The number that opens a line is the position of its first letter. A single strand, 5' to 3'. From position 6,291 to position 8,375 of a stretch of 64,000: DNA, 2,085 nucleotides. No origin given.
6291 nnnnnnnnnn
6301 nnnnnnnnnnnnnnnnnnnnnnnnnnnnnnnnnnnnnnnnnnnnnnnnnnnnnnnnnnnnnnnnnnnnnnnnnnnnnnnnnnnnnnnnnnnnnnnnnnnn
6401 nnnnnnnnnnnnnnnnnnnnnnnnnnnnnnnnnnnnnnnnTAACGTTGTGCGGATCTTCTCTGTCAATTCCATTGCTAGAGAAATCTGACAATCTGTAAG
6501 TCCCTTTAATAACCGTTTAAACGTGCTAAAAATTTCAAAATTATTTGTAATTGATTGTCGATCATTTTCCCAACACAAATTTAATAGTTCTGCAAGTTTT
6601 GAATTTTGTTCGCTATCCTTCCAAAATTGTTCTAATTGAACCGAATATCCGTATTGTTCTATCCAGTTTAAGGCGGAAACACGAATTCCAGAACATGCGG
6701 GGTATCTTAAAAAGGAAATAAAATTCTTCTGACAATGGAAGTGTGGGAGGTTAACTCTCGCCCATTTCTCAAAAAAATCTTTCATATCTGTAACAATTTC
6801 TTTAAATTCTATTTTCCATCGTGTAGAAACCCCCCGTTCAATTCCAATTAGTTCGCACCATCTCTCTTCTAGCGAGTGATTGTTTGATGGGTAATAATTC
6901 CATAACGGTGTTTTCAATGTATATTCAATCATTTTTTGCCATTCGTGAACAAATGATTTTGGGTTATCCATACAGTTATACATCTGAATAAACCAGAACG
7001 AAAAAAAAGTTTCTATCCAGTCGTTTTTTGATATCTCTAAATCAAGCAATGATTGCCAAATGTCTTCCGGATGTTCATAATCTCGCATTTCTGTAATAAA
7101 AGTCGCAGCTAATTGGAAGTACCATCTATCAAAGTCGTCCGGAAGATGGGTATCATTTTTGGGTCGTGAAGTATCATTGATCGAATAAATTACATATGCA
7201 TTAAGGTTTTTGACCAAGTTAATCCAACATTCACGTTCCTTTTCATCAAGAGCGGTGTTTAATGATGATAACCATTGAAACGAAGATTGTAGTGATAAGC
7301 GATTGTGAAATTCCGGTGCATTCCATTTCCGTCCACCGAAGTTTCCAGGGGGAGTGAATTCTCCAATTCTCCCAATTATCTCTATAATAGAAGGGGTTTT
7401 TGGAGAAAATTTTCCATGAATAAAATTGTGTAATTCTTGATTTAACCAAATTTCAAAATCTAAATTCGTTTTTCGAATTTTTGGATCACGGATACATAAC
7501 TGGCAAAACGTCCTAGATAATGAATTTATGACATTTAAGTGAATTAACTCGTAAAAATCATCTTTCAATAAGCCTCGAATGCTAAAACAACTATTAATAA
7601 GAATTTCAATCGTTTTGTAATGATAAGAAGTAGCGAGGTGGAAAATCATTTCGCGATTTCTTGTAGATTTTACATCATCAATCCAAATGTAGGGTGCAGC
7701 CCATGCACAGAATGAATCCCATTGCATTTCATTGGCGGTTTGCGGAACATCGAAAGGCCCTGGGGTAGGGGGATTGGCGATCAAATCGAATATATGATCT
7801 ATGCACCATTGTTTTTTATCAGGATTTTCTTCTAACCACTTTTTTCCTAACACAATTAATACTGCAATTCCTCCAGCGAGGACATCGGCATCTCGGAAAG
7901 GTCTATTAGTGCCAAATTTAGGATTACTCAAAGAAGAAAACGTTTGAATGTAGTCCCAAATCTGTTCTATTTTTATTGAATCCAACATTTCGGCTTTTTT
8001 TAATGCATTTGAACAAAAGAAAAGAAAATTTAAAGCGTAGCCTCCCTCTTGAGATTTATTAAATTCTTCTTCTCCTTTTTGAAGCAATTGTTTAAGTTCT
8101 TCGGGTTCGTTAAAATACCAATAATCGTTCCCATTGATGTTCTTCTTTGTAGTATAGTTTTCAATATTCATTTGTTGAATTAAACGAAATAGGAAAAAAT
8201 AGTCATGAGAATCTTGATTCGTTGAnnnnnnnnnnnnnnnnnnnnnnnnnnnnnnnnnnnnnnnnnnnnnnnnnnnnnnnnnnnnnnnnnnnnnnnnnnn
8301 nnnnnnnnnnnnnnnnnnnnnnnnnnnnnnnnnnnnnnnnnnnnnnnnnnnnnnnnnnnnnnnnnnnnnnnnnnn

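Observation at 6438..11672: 1744-aa STAND/NACHT-like NTPase with an uncharacterised N-terminal domain in an archaeal mobile-element cargo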

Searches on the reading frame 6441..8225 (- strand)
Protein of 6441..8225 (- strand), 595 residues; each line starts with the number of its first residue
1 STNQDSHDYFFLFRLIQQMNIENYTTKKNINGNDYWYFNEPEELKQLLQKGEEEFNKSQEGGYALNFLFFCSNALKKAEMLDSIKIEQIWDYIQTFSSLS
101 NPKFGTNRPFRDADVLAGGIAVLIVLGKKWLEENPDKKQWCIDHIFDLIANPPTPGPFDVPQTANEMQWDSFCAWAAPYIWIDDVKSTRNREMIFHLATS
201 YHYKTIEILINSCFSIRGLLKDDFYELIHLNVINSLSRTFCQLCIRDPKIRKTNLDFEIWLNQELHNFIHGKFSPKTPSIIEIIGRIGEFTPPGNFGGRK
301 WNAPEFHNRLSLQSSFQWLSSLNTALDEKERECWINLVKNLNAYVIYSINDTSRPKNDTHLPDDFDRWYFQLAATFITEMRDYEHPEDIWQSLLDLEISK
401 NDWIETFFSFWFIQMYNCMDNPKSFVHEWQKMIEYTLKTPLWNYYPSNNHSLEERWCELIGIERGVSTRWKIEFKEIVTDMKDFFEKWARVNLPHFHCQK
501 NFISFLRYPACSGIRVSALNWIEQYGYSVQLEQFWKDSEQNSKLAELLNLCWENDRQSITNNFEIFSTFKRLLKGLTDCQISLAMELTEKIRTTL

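Call 50: search_solved_structures(query=A4, max_evalue=1, show_alignments=1)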
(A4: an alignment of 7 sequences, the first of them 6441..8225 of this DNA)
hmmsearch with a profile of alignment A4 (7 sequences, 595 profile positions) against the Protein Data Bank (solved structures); distinct sequences matched with E-value up to 1: 4.
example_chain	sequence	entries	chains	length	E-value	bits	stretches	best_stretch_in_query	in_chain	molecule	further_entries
6sga_Fb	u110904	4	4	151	0.025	16.2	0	229-292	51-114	mt-SAF31 | Complex 1 protein (LYR family)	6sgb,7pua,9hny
5ty4_B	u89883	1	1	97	0.73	11.4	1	167-187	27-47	mmTGF-b2-7m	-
1tfg_A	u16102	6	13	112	0.91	11.1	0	167-187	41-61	TRANSFORMING GROWTH FACTOR, BETA 2 | TRANSFORMING GROWTH FACTOR ,BETA 2 | Transforming growth factor beta-2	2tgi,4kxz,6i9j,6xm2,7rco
8dc0_B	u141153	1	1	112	0.95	11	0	167-187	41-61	Transforming growth factor beta-2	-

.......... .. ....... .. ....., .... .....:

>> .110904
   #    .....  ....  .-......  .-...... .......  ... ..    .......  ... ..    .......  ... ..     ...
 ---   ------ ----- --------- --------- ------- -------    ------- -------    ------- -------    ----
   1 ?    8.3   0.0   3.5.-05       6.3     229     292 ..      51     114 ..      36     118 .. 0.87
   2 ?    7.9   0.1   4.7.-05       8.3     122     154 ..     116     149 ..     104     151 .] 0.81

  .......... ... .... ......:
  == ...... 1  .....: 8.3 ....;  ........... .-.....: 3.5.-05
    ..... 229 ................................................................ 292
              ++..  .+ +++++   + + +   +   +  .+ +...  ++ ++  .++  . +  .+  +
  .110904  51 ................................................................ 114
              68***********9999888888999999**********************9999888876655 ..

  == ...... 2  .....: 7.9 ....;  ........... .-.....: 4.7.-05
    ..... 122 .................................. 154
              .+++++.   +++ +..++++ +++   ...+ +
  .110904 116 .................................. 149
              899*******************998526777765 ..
